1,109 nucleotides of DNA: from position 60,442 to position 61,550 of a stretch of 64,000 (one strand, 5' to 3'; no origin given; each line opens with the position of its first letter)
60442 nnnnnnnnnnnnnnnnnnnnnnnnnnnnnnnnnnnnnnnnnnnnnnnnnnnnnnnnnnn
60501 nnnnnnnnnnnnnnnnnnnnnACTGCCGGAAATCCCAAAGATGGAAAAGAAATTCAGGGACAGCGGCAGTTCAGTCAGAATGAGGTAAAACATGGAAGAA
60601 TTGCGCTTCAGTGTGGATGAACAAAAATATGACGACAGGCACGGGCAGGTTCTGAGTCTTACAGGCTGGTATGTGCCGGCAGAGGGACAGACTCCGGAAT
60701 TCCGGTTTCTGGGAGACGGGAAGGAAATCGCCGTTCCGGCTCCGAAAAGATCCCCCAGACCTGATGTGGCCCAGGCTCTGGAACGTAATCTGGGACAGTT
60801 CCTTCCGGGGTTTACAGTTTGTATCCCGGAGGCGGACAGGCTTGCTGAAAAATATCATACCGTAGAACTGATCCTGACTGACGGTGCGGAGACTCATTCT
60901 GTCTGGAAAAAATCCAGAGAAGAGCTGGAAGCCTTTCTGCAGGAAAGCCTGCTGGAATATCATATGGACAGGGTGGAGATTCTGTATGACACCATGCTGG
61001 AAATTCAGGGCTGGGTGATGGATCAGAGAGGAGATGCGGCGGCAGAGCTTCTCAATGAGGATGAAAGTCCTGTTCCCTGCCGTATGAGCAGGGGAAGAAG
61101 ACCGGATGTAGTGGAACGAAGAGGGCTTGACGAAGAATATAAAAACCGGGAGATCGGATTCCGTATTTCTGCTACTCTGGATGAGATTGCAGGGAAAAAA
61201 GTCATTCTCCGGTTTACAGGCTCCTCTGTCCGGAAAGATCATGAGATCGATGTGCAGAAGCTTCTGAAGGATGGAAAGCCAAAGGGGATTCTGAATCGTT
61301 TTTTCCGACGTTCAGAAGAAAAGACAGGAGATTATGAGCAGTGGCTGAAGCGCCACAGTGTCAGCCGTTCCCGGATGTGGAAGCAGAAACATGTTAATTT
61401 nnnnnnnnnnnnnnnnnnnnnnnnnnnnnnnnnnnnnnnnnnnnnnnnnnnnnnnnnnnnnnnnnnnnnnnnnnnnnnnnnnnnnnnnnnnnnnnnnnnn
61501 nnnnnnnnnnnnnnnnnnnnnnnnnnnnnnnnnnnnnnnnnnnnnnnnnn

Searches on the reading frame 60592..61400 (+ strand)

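Call 11: search_protein_families(library=pfam, proteins=[window:60592-61400:+], max_evalue=10)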
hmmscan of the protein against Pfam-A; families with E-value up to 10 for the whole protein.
window:60592-61400:+ (269 aa): 1 family
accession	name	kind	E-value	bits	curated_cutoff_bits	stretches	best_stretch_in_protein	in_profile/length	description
PF24619.1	Ig_SibA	-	0.3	11.5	27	1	185-246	18-78/135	SibA-like, immunoglobulin-like domain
